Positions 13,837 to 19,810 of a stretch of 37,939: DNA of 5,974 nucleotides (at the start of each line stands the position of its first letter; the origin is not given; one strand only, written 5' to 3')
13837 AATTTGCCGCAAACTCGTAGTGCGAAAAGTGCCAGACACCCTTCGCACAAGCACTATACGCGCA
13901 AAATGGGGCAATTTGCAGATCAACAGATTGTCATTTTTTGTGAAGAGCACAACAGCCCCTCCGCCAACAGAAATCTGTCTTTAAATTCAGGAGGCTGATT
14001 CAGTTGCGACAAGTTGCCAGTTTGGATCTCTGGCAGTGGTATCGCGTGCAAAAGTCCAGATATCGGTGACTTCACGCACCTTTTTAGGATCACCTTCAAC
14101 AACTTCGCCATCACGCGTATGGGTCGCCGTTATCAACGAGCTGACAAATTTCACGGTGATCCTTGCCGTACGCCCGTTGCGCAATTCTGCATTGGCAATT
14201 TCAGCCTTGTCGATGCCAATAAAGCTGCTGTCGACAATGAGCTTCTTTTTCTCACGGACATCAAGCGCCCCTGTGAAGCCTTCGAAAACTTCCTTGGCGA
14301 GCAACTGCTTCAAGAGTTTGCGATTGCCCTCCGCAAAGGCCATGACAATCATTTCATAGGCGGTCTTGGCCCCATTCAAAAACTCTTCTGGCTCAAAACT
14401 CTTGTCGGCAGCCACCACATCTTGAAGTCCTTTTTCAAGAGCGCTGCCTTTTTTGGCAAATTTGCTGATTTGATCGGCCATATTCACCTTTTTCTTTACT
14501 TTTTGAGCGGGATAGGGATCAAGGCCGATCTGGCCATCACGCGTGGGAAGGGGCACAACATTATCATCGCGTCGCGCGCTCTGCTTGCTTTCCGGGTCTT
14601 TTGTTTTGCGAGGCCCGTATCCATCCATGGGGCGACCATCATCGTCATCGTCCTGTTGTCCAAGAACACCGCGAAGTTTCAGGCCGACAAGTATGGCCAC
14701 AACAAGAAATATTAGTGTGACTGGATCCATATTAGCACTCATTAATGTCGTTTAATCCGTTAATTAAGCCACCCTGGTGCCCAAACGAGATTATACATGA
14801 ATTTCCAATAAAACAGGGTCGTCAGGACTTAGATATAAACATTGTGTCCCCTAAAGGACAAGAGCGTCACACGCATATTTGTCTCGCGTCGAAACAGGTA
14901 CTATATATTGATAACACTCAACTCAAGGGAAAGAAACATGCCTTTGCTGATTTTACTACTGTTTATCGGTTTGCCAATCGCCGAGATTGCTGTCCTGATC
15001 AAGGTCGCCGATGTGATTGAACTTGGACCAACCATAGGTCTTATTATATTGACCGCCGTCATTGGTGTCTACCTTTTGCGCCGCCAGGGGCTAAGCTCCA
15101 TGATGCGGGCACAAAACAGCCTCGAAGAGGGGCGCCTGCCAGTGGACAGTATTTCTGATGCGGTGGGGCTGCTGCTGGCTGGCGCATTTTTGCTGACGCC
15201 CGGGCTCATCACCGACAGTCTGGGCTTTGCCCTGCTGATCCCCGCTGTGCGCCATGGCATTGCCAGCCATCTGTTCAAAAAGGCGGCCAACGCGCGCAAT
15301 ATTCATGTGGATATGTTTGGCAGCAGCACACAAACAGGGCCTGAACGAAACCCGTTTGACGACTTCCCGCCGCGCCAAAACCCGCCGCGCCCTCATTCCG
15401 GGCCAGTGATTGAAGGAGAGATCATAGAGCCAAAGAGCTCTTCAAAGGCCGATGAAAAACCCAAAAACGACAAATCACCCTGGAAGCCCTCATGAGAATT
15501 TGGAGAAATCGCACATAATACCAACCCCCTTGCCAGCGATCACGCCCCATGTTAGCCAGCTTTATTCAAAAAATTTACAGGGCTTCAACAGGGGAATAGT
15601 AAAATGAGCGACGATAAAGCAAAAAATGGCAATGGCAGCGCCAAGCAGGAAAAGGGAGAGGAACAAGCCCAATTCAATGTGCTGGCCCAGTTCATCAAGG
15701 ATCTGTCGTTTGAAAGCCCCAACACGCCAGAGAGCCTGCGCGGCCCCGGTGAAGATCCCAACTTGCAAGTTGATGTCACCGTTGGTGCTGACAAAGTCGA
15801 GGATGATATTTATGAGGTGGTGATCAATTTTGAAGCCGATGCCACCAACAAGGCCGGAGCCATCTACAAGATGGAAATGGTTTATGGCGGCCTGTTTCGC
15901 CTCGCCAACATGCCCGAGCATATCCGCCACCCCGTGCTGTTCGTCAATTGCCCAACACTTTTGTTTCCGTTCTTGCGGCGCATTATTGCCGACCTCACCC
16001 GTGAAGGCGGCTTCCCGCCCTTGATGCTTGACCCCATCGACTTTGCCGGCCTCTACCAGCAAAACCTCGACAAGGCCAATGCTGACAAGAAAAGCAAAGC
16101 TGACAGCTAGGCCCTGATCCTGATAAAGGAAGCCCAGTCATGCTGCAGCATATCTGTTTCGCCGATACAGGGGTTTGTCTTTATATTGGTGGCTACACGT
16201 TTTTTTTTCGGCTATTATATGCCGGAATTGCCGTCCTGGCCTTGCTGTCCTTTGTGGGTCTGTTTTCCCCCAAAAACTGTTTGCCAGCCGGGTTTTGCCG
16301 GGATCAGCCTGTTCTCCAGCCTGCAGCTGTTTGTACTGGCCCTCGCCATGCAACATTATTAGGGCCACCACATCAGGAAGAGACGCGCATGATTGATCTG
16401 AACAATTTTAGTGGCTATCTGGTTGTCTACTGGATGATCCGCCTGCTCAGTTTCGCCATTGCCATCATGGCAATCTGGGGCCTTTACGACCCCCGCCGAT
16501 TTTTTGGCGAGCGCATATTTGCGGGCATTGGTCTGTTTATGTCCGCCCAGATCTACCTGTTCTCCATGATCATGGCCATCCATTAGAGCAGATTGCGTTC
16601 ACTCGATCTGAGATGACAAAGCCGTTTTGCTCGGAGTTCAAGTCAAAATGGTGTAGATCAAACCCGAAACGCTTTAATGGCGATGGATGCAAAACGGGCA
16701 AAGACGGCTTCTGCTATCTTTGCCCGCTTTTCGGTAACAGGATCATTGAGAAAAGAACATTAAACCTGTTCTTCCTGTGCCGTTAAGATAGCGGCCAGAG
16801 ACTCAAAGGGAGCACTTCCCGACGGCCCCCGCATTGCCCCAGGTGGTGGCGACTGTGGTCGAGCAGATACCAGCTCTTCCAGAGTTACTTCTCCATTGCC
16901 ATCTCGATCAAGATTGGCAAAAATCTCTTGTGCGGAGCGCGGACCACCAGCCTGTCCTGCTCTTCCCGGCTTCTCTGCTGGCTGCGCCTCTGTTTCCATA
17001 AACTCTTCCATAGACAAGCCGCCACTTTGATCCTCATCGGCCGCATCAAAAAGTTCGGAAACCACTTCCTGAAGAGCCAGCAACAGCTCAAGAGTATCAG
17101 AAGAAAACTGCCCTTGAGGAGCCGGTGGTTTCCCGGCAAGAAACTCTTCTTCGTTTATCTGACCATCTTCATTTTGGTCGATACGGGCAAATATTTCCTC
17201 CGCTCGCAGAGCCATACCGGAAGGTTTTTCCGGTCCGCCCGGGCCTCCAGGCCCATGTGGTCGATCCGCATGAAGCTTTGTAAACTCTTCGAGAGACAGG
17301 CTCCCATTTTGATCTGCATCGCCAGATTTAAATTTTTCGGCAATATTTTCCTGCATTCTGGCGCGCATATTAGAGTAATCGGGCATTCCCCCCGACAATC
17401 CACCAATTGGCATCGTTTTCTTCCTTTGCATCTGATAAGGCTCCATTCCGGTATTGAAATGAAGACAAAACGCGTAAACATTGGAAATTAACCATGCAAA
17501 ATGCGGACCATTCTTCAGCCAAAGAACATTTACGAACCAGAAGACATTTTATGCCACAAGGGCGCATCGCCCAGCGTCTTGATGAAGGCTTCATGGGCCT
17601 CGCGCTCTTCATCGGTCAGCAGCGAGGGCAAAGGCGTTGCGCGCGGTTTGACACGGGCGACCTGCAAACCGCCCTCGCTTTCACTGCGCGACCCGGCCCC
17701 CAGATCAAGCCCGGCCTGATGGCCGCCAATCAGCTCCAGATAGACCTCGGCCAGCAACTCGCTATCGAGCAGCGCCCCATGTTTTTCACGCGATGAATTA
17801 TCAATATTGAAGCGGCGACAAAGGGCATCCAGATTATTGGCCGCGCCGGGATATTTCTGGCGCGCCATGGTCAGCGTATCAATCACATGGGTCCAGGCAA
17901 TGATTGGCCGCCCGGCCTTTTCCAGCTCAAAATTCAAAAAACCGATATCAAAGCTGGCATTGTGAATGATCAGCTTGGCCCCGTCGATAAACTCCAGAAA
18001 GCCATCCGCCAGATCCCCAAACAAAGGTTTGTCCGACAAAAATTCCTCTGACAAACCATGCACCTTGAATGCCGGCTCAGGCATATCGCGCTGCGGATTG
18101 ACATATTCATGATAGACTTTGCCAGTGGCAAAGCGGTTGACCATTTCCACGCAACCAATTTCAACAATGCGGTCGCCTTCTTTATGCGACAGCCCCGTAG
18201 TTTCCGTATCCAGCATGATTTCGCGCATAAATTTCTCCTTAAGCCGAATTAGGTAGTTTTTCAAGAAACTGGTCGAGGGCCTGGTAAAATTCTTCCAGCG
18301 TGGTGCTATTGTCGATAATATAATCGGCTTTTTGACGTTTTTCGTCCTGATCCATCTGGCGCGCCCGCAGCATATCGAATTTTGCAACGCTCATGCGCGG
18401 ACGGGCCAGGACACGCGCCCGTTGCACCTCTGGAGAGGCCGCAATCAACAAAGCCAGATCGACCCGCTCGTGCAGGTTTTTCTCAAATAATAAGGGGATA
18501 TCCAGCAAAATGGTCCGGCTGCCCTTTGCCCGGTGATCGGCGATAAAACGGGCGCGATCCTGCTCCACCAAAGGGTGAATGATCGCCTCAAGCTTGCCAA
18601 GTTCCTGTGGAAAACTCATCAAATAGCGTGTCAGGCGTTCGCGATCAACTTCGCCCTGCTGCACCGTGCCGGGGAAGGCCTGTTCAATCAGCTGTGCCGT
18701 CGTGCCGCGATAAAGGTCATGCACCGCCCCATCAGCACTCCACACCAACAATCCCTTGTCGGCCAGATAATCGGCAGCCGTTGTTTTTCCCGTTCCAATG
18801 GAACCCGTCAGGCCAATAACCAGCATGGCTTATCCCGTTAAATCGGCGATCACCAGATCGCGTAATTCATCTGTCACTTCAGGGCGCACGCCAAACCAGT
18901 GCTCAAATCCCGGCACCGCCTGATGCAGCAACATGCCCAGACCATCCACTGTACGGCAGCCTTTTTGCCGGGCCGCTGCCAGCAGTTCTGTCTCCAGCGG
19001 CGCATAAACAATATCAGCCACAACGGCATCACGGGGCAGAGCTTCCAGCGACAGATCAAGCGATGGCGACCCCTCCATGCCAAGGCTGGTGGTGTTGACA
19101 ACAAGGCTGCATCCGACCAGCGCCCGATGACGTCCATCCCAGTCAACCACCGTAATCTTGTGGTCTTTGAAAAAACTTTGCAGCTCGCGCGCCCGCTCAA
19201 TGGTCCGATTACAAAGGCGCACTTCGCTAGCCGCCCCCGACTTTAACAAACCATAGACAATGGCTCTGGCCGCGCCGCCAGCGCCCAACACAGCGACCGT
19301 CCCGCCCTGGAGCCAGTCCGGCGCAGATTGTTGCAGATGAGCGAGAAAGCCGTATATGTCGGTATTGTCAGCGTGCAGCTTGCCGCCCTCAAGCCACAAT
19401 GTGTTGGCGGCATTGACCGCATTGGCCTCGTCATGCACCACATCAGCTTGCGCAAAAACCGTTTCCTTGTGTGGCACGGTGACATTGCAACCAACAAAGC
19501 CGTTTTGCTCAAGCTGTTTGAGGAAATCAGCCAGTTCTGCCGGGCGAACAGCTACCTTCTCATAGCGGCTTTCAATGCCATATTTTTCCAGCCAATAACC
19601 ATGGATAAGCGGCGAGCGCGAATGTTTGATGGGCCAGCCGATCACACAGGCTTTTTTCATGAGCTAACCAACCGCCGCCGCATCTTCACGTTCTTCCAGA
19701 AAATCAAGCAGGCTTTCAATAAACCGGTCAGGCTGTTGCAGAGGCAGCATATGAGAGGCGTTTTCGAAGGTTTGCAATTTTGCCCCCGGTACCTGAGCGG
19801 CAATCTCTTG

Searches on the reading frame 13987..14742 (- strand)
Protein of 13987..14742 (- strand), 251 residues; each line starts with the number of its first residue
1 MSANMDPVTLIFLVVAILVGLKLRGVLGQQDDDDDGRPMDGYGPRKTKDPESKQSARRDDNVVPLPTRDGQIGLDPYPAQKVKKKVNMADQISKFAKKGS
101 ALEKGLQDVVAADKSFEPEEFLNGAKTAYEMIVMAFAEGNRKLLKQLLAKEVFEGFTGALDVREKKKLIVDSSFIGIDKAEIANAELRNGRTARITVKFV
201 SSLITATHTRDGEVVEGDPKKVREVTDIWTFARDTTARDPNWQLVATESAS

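Call 10: search_protein_families(library=pfam, proteins=[window:13987-14742:-], max_evalue=0.001)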
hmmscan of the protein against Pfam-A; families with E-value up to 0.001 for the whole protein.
window:13987-14742:- (251 aa): 1 family
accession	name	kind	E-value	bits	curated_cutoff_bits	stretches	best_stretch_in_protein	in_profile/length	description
PF04280.21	Tim44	-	1.9e-46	158.3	29.6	1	103-248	2-146/147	Tim44-like domain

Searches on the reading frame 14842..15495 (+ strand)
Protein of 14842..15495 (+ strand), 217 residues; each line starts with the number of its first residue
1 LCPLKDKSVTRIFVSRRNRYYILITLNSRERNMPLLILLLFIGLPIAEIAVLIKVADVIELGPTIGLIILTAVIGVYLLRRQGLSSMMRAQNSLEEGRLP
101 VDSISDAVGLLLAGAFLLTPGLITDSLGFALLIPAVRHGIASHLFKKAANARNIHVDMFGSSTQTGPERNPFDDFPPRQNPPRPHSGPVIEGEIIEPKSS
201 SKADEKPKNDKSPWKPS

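Call 10: search_protein_families(library=pfam, proteins=[window:14842-15495:+], max_evalue=0.001)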
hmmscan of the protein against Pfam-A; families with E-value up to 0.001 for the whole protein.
window:14842-15495:+ (217 aa): 1 family
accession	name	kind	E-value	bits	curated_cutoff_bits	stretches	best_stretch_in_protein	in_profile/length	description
PF04186.18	FxsA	-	7.5e-31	106.9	25.2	1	39-144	1-106/109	FxsA cytoplasmic membrane protein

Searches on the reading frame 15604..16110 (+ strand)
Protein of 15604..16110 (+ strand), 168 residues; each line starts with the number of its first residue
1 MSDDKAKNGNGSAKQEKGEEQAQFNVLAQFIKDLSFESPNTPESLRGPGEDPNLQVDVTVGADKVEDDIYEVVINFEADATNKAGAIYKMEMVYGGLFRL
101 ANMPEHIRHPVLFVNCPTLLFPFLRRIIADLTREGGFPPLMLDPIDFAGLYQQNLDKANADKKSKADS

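Call 10: search_protein_families(library=pfam, proteins=[window:15604-16110:+], max_evalue=0.001)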
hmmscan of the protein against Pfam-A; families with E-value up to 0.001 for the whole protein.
window:15604-16110:+ (168 aa): 1 family
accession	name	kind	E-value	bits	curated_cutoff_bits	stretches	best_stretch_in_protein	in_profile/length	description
PF02556.19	SecB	-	1.8e-49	167.7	26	1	19-157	3-140/141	Preprotein translocase subunit SecB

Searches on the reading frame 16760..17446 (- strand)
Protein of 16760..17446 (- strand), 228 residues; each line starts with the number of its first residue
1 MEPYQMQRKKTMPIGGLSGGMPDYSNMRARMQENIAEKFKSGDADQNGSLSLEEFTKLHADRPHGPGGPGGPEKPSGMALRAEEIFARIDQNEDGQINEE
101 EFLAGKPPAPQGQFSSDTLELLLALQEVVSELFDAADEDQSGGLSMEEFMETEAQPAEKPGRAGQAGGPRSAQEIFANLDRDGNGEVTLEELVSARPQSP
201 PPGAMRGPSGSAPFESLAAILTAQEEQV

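Call 10: search_protein_families(library=pfam, proteins=[window:16760-17446:-], max_evalue=0.001)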
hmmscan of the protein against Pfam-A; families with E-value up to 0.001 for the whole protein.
window:16760-17446:- (228 aa): 5 families
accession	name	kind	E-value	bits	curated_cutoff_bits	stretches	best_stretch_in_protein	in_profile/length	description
PF00036.39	EF-hand_1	-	6.5e-21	72.7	25.4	2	83-104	3-24/29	EF hand domain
PF13499.12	EF-hand_7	-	5e-20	72.1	30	2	33-104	2-64/67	EF-hand domain pair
PF13405.12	EF-hand_6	-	2.5e-18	64.4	25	1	173-194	3-24/30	EF-hand domain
PF13202.12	EF-hand_5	-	9.8e-17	60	25.9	0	84-102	3-21/25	EF hand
PF13833.12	EF-hand_8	-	1.4e-15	57.2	28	0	123-151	22-49/54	EF-hand domain pair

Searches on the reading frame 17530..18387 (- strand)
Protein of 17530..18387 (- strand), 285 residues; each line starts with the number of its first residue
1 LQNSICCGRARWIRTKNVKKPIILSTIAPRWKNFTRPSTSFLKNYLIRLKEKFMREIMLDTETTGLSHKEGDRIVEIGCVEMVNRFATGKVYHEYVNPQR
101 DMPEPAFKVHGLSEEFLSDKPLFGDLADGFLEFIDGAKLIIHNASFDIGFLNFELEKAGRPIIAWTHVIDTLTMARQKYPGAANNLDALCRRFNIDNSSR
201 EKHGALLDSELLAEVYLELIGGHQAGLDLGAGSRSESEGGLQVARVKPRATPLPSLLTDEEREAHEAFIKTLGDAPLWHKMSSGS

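Call 29: search_protein_families(library=pfam, proteins=[window:17530-18387:-], max_evalue=0.001)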
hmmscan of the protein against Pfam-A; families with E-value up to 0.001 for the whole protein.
window:17530-18387:- (285 aa): 2 families
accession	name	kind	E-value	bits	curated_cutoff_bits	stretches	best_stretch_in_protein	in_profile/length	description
PF00929.31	RNase_T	-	2.1e-36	126.4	24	1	57-216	1-164/164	Exonuclease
PF16473.11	Rv2179c-like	-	8.1e-06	26.1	27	1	56-214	2-171/177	3'-5' exoribonuclease Rv2179c-like domain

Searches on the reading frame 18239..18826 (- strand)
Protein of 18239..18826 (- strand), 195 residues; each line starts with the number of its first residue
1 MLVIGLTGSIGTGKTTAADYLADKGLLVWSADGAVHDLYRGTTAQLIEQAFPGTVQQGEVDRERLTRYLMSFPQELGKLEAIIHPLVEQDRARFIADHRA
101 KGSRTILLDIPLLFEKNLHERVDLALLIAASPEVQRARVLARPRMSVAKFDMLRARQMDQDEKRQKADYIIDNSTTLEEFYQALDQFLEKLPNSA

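Call 29: search_protein_families(library=pfam, proteins=[window:18239-18826:-], max_evalue=0.001)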
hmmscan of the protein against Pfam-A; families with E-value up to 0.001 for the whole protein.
window:18239-18826:- (195 aa): 2 families
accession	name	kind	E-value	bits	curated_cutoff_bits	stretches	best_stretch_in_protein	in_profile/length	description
PF01121.26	CoaE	-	5.1e-36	124.5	27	1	2-178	1-179/180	Dephospho-CoA kinase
PF13238.12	AAA_18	-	7.6e-06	26.8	29.4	1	4-158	1-127/128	AAA domain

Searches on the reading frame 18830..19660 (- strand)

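Call 29: search_protein_families(library=pfam, proteins=[window:18830-19660:-], max_evalue=0.001)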
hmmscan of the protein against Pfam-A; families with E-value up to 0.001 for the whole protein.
window:18830-19660:- (276 aa): 4 families
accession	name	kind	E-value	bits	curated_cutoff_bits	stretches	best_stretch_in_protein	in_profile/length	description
PF08501.16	Shikimate_dh_N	-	1.3e-24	86.7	27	1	6-88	1-83/83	Shikimate dehydrogenase substrate binding domain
PF18317.6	SDH_C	-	2.8e-07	30.6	25.8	1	240-262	1-23/31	Shikimate 5'-dehydrogenase C-terminal domain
PF01488.26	Shikimate_DH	-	7.3e-07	29.8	24.3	1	116-192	9-84/138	Shikimate / quinate 5-dehydrogenase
PF03807.23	F420_oxidored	-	8.2e-06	26.8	21.6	1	121-165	1-45/94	NADP oxidoreductase coenzyme F420-dependent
